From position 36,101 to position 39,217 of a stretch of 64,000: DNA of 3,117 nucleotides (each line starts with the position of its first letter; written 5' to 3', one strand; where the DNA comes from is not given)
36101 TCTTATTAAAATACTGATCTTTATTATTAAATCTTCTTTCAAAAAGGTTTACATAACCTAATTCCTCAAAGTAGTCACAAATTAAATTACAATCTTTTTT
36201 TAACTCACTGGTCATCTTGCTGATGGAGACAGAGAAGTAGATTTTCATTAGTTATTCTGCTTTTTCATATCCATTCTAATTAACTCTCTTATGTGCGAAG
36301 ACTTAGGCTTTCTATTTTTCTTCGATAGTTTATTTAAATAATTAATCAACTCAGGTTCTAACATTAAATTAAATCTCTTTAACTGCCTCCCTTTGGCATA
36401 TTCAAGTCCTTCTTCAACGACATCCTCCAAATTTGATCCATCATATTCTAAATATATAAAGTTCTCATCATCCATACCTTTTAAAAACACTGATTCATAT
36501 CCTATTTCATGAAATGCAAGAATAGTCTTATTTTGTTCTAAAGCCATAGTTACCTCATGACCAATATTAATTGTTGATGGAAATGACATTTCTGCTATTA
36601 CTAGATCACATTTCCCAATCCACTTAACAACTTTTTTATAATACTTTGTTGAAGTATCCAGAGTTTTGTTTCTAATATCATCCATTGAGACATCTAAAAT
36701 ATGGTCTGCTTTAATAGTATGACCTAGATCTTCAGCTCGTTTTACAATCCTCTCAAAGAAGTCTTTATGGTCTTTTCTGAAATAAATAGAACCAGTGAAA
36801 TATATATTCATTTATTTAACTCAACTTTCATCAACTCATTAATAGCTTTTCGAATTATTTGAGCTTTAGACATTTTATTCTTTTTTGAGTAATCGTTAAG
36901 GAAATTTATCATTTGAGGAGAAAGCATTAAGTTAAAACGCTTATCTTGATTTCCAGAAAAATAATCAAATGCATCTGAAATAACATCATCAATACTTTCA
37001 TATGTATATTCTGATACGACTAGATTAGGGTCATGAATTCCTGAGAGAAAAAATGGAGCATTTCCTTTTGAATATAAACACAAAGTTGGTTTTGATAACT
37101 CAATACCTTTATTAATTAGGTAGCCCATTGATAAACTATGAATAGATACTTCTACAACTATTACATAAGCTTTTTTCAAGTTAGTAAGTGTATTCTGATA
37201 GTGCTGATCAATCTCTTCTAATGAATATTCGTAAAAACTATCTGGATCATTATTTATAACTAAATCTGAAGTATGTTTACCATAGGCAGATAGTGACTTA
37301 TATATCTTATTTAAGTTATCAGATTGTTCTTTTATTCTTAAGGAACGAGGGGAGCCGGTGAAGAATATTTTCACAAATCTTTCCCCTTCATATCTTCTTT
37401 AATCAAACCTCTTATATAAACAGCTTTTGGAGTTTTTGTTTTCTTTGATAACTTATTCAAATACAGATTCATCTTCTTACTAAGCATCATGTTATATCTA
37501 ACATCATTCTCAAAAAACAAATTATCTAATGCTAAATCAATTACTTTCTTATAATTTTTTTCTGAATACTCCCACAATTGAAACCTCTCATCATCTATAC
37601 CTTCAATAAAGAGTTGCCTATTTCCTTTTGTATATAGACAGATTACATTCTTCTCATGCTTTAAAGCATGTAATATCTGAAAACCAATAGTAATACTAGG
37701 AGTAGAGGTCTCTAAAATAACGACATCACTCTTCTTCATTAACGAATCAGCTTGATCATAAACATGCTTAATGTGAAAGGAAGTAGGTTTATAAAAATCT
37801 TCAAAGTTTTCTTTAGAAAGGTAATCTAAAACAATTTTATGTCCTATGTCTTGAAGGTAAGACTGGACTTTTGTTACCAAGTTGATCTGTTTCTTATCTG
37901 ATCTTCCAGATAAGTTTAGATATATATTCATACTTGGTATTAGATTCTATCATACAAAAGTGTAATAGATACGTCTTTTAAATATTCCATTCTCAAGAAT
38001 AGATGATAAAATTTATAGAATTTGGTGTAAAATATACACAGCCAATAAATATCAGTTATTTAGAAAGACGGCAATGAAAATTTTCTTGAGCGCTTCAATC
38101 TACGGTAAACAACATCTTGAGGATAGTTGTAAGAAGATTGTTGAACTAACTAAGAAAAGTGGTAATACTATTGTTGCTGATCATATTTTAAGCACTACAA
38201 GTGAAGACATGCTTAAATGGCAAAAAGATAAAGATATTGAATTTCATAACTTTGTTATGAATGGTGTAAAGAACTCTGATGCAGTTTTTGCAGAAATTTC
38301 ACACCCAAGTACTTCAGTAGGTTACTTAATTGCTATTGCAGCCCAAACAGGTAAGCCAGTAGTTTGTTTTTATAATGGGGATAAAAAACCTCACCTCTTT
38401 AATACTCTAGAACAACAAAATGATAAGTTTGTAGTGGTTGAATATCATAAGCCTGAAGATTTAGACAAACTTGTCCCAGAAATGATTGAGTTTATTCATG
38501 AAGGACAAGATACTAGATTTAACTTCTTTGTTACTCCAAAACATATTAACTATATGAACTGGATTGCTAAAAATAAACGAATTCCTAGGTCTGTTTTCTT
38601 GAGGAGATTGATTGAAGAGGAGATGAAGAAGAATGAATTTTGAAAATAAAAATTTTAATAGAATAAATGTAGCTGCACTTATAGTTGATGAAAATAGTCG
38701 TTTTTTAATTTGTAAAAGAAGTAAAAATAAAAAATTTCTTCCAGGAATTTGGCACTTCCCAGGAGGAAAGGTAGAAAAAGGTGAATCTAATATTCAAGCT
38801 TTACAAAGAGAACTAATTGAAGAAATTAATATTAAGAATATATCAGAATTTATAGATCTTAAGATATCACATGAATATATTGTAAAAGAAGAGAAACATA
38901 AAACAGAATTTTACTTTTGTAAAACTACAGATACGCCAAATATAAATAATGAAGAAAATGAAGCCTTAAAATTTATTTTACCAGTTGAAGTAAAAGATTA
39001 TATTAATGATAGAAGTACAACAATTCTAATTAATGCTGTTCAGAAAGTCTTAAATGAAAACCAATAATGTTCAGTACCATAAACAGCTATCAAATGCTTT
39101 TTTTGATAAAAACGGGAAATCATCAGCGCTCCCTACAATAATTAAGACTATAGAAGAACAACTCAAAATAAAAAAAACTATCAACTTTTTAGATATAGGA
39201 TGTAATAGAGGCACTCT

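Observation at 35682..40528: Six-member family of DNPH1/Rcl(NDT)-like domains fused to ribbon-helix-helix domains, half with degenerate active sites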

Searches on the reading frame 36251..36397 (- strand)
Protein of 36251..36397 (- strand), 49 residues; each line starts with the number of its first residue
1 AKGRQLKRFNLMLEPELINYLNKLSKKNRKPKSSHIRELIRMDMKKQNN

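Call 50: search_solved_structures(query=A5, max_evalue=10, show_alignments=3)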
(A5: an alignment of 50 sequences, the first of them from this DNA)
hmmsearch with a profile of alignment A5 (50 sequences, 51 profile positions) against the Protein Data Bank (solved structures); distinct sequences matched with E-value up to 10: 5.
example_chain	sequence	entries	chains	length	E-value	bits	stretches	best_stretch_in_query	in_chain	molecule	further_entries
7by2_A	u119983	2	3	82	0.0066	19.1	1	13-49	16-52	CopG family transcriptional regulator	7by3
2k5j_A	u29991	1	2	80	0.42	13.4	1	13-43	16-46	uncharacterized protein yiiF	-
9v1i_lf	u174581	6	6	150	0.54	13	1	17-46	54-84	60S ribosomal protein L31, putative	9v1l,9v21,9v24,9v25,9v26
6k9e_A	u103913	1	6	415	1.3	11.7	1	4-32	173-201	Primase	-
6k9c_A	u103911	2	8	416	1.3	11.7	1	4-32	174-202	Primase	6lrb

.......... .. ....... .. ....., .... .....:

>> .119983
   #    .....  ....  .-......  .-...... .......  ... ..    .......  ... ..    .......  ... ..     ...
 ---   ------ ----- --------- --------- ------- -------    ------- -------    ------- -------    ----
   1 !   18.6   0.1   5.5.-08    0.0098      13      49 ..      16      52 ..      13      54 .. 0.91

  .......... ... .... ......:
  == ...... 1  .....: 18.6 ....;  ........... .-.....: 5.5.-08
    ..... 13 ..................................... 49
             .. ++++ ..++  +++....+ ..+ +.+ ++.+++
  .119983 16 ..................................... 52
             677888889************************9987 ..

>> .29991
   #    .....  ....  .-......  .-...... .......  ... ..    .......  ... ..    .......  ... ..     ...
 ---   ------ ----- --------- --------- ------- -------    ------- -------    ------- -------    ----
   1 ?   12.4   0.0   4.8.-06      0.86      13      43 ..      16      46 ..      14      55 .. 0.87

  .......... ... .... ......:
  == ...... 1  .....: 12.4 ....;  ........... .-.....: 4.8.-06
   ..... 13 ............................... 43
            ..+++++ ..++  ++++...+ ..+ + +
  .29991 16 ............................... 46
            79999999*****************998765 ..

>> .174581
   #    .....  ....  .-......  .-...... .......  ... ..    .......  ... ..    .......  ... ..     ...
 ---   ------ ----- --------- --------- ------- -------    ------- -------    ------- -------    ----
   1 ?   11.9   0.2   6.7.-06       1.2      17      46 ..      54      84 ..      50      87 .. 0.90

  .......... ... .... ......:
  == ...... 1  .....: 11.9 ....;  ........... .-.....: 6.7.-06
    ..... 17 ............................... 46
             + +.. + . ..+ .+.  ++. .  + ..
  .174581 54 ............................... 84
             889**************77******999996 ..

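Call 51: search_protein_families(library=pfam, alignment_id=A5, max_evalue=1)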
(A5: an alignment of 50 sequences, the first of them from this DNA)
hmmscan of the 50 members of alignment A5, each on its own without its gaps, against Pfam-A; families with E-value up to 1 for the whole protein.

A. member 1, seq(49 aa): 2 families
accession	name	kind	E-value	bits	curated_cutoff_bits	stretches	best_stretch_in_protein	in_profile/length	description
PF01402.27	RHH_1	-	0.00088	19.6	20.5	1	8-42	1-35/39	Ribbon-helix-helix protein, copG family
PF23135.2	TRI4_N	-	0.12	12.9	27.8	1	14-41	31-58/61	TRI4 N-terminal domain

B. families by the number of members that match (of 50 scanned): 17 families
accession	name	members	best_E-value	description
PF12651.13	RHH_3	21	8.9e-05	Ribbon-helix-helix domain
PF01402.27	RHH_1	8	0.00019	Ribbon-helix-helix protein, copG family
PF22951.1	3HBD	6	0.016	Three-helical bundle domain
PF09373.15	PMBR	3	0.011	Pseudomurein-binding repeat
PF07877.16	DUF1661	2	0.0032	Protein of unknown function (DUF1661)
PF23135.2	TRI4_N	2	0.022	TRI4 N-terminal domain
PF10751.14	DUF2535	2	0.035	Protein of unknown function (DUF2535)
PF15919.11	HicB_lk_antitox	1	0.017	HicB_like antitoxin of bacterial toxin-antitoxin system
PF22573.2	SPMIP5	1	0.026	Sperm-associated microtubule inner protein 5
PF19807.5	DUF6290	1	0.051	Family of unknown function (DUF6290)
PF00010.31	HLH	1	0.054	Helix-loop-helix DNA-binding domain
PF14278.11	TetR_C_8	1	0.055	Transcriptional regulator C-terminal region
PF24694.1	LNS2_PITM1-3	1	0.082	PITM 1-3, LNS2 domain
PF10723.15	RepB-RCR_reg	1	0.12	Replication regulatory protein RepB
PF24347.1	FIGL1_N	1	0.14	FIGL1 N-terminal domain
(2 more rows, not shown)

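Call 76: search_protein_representatives(alignment_id=A5)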
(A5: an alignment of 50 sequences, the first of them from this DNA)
Query: 50 sequences, 51 profile positions. Proteins with E-value up to 0.001 (for the whole library): 855; up to 1e-10: 170; up to 1e-30: 0. The best 150 are listed.
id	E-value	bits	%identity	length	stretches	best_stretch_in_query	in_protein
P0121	3.1e-25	103.5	-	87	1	2-51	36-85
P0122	1.1e-23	98.5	-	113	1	1-50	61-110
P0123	5.0e-23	96.4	-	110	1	1-50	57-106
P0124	1.1e-22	95.3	-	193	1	2-50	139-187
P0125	1.2e-22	95.2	-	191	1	1-50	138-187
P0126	1.8e-22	94.6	-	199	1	1-49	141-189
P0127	2.1e-22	94.4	-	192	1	1-50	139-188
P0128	2.6e-22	94.1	-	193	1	1-51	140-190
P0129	4.6e-22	93.3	-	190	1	1-50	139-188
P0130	5.2e-22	93.2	-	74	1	3-50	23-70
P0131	7.7e-22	92.6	-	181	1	4-50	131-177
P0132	8.2e-22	92.5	-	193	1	2-50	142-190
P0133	1.3e-21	91.9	-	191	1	2-50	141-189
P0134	1.6e-21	91.6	-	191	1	2-50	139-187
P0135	2.4e-21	91.0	-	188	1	3-50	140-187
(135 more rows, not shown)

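Call 98: predict_structure(alignment_id=A5)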
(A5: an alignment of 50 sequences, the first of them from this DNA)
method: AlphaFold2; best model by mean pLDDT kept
length: 49 residues; sequences in the alignment: 50
mean_pLDDT: 91.1   pTM: 0.64
mean pLDDT of the five models: 91.1, 89.6, 84.6, 82.2, 80.9
residues with pLDDT >= 90: 36; 70-90: 9; 50-70: 4; < 50: 0
segments of 3 or more residues with pLDDT < 50: none
pLDDT, mean of each block of 10 residues (from residue 1): 78 96 97 94 90
secondary structure, 60 per line:
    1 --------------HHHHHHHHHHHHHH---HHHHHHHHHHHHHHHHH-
elements in order: H15-28 H32-48

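Call 100: fold_search(model_id=the predicted structure, library=pdb)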
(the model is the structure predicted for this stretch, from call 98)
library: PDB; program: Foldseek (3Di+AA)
matches with E <= 10: 124; with E <= 0.001: 0
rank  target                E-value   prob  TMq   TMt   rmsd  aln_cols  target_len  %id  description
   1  1par_C                3.1e-02  1.00  0.76  0.75   3.6        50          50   24  DNA RECOGNITION BY BETA-SHEETS IN THE ARC REPRESSOR-OPERATOR CRYSTAL STRUCTURE (released 1994-07-31)
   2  1myl_A                3.6e-02  1.00  0.76  0.81   1.7        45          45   24  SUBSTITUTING HYDROPHOBIC RESIDUES FOR A BURIED SALT BRIDGE ENHANCES PROTEIN STABILITY BUT DOES NOT REDUCE CONFORMATION (released 1995-01-26)
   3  1par_A                3.9e-02  0.99  0.76  0.72   3.6        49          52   24  DNA RECOGNITION BY BETA-SHEETS IN THE ARC REPRESSOR-OPERATOR CRYSTAL STRUCTURE (released 1994-07-31)
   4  1myk_B                5.0e-02  1.00  0.78  0.84   1.5        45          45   22  CRYSTAL STRUCTURE, FOLDING, AND OPERATOR BINDING OF THE HYPERSTABLE ARC REPRESSOR MUTANT PL8 (released 1995-01-26)
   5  6xrw_B                9.0e-02  0.99  0.82  0.54   2.2        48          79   12  Chromosomal ParDE TA system from P. aeruginosa (released 2021-07-28)
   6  1arq_MODEL_1_A        9.0e-02  0.98  0.76  0.71   2.4        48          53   25  RELAXATION MATRIX REFINEMENT OF THE SOLUTION STRUCTURE OF THE ARC REPRESSOR (released 1994-01-31)
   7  2k5j_MODEL_1_A        9.8e-02  0.99  0.79  0.51   3.1        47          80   26  Solution structure of protein yiiF from Shigella flexneri serotype 5b (strain 8401) . Northeast Structural Gen (released 2008-08-26)
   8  1bdv_D                1.3e-01  0.97  0.75  0.74   3.7        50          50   22  ARC FV10 COCRYSTAL (released 1999-01-06)
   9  1b28_MODEL_1_A        1.3e-01  0.93  0.67  0.63   2.6        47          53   28  ARC REPRESSOR MYL MUTANT FROM SALMONELLA BACTERIOPHAGE P22 (released 1999-11-03)
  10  6iya_D                1.4e-01  0.99  0.77  0.79   1.3        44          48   16  Structure of the DNA binding domain of antitoxin CopASO (released 2019-01-16)
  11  1bdv_C                1.4e-01  0.98  0.73  0.81   1.2        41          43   22  ARC FV10 COCRYSTAL (released 1999-01-06)
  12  2cpg_B                1.5e-01  0.98  0.74  0.79   1.4        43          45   23  TRANSCRIPTIONAL REPRESSOR COPG (released 1999-11-19)
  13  6iya_F                1.5e-01  0.98  0.75  0.75   1.4        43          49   16  Structure of the DNA binding domain of antitoxin CopASO (released 2019-01-16)
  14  1bdv_B                1.5e-01  0.97  0.75  0.70   3.6        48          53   23  ARC FV10 COCRYSTAL (released 1999-01-06)
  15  9kkd_B                1.6e-01  0.97  0.73  0.81   1.3        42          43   19  the structure of StnY (released 2025-11-19)
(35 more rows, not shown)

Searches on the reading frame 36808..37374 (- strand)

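Call 3: search_protein_families(library=pfam, proteins=[window:36808-37374:-], max_evalue=1)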
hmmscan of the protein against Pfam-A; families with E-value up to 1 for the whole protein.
window:36808-37374:- (188 aa): 1 family
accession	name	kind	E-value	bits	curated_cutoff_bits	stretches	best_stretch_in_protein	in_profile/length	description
PF12651.13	RHH_3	-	0.034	14.6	21.6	1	151-183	9-41/44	Ribbon-helix-helix domain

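Call 6: search_protein_families(library=ncbifam, proteins=[window:36808-37374:-], max_evalue=0.1)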
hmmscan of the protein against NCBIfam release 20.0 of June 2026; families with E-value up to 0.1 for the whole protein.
window:36808-37374:- (188 aa): 2 families
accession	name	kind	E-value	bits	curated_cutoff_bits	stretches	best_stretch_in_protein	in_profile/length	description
NF053762.1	aCcr1_fam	equivalog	0.0022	17.8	60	1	157-181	13-37/38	aCcr1 family cell cycle regulator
NF008671.0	PRK11675.1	equivalog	0.016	15.6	62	1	145-184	51-90/95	LexA regulated protein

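Call 7: search_protein_families(library=padloc, proteins=[window:36808-37374:-], max_evalue=0.1)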
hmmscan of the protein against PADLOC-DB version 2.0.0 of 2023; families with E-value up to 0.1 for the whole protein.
window:36808-37374:- (188 aa): 0 families

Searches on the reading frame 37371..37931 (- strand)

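Call 3: search_protein_families(library=pfam, proteins=[window:37371-37931:-], max_evalue=1)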
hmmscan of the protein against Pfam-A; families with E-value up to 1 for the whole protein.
window:37371-37931:- (186 aa): 3 families
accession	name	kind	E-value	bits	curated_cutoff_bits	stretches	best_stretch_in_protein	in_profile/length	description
PF14203.11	TTRAP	-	0.084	13.5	27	1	93-132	5-41/62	Putative transposon-transfer assisting protein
PF03447.22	NAD_binding_3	-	0.089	13.9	24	1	51-99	40-88/116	Homoserine dehydrogenase, NAD binding domain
PF24507.1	Ig_CFAP65_4th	-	0.17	12.8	27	1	51-110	13-71/76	CFAP65, fourth Ig-like domain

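Call 6: search_protein_families(library=ncbifam, proteins=[window:37371-37931:-], max_evalue=0.1)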
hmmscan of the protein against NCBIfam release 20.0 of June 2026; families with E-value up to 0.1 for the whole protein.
window:37371-37931:- (186 aa): 0 families

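Call 7: search_protein_families(library=padloc, proteins=[window:37371-37931:-], max_evalue=0.1)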
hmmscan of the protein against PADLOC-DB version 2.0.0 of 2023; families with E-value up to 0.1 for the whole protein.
window:37371-37931:- (186 aa): 0 families

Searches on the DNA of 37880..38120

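Call 87: search_rna_families(source=window, start=37880, end=38120, threshold=evalue, max_evalue=1)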
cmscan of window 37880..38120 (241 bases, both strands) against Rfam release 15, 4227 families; matches with E-value up to 1: 0.
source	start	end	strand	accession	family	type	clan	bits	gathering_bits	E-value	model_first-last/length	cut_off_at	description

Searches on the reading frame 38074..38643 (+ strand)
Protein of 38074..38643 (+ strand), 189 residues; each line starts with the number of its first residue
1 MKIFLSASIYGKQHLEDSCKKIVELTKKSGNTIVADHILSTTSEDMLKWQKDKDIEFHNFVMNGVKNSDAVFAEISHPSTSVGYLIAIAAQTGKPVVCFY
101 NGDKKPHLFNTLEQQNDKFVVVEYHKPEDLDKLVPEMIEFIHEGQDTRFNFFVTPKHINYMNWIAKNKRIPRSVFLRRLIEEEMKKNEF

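Call 3: search_protein_families(library=pfam, proteins=[window:38074-38643:+], max_evalue=1)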
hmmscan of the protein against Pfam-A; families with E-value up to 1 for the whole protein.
window:38074-38643:+ (189 aa): 1 family
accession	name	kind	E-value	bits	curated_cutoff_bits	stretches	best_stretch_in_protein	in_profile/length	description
PF05014.21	Nuc_deoxyrib_tr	-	0.00017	22.2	28.8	1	3-105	1-102/117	Nucleoside 2-deoxyribosyltransferase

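Call 6: search_protein_families(library=ncbifam, proteins=[window:38074-38643:+], max_evalue=0.1)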
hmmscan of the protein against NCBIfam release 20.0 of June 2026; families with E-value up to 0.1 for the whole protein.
window:38074-38643:+ (189 aa): 1 family
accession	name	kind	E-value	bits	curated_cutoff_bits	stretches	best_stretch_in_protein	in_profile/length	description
NF000017.1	linco_LnuD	exception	0.0011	19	325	1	16-89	49-119/164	lincosamide nucleotidyltransferase Lnu(D)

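Call 7: search_protein_families(library=padloc, proteins=[window:38074-38643:+], max_evalue=0.1)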
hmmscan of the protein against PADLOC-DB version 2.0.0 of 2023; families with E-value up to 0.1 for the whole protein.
window:38074-38643:+ (189 aa): 1 family
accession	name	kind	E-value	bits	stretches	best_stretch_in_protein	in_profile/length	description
PDLC00418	ThsB1|ThsB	-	0.01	13.7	1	19-120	19-120/155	TIR-like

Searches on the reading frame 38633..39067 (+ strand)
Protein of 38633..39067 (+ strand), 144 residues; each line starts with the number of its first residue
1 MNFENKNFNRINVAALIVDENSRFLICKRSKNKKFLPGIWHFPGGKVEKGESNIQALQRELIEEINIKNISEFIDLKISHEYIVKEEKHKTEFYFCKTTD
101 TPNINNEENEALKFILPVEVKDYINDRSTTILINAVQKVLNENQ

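Call 3: search_protein_families(library=pfam, proteins=[window:38633-39067:+], max_evalue=1)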
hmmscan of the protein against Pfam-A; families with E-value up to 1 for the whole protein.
window:38633-39067:+ (144 aa): 4 families
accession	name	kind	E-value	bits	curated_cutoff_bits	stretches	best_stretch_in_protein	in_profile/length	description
PF00293.34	NUDIX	-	5.3e-18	65.8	21.1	1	10-120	3-118/134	NUDIX domain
PF14815.12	NUDIX_4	-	1.3e-09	38.3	35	1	14-97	2-78/113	NUDIX domain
PF22327.2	Nudt16-like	-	6.7e-06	26.6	27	1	38-112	33-108/161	U8 snoRNA-decapping enzyme-like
PF13869.12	NUDIX_2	-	0.006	16.4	27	1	3-69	37-99/188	Nucleotide hydrolase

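Call 6: search_protein_families(library=ncbifam, proteins=[window:38633-39067:+], max_evalue=0.1)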
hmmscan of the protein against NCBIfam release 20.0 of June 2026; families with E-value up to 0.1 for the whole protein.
window:38633-39067:+ (144 aa): 27 families (the best 25 are shown)
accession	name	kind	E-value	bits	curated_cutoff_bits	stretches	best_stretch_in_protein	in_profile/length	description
NF006530.0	PRK08999.1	equivalog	4.9e-19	68.5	245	1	11-85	6-80/315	Nudix family hydrolase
NF007834.0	PRK10546.1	equivalog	5.5e-16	58.6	156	1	10-124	3-113/135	pyrimidine (deoxy)nucleoside triphosphate diphosphatase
TIGR00586.1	mutt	equivalog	4.7e-14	52.5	97.9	1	14-100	9-92/129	8-oxo-dGTP diphosphatase MutT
NF008044.0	PRK10776.1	equivalog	1.1e-12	47.9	148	1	13-99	6-90/130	8-oxo-dGTP diphosphatase MutT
NF001936.0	PRK00714.1-3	equivalog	2.8e-10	40.3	118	1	6-76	4-73/155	RNA pyrophosphohydrolase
NF012016.0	PRK15472.1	equivalog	4.8e-10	39.3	95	1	10-68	4-61/141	nucleoside triphosphatase NudI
NF001938.0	PRK00714.1-5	equivalog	5.5e-09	35.6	116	1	7-74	10-81/172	RNA pyrophosphohydrolase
NF001937.0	PRK00714.1-4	equivalog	3.3e-07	30.1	139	1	9-69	7-62/161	RNA pyrophosphohydrolase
TIGR02705.1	nudix_YtkD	equivalog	4e-07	29.7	154.4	1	41-99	48-104/156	RNA deprotection pyrophosphohydrolase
NF001934.0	PRK00714.1-1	equivalog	9.5e-07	28.4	241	1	9-69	7-62/176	RNA pyrophosphohydrolase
NF002995.0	PRK03759.1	equivalog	1.1e-06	28.5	127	1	15-126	40-156/185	isopentenyl-diphosphate Delta-isomerase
NF011922.0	PRK15393.1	equivalog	1.3e-06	28.1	152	1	16-123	44-150/182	NUDIX hydrolase YfcD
NF001935.0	PRK00714.1-2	equivalog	3e-06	26.8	259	1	9-69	7-62/183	RNA pyrophosphohydrolase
NF041652.1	Nud_hyd_Dein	equivalog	2.1e-05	24.8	200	1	16-68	19-73/152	Nudix hydrolase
NF003785.0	PRK05379.1-1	equivalog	2.3e-05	23.7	418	1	9-76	202-266/347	bifunctional nicotinamide-nucleotide adenylyltransferase/Nudix hydroxylase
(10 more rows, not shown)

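Call 7: search_protein_families(library=padloc, proteins=[window:38633-39067:+], max_evalue=0.1)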
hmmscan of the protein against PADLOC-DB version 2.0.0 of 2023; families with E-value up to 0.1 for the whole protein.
window:38633-39067:+ (144 aa): 1 family
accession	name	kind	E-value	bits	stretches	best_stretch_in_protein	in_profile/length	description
PDLC04899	PDC-S07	-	4.9e-22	76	1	9-123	5-115/135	-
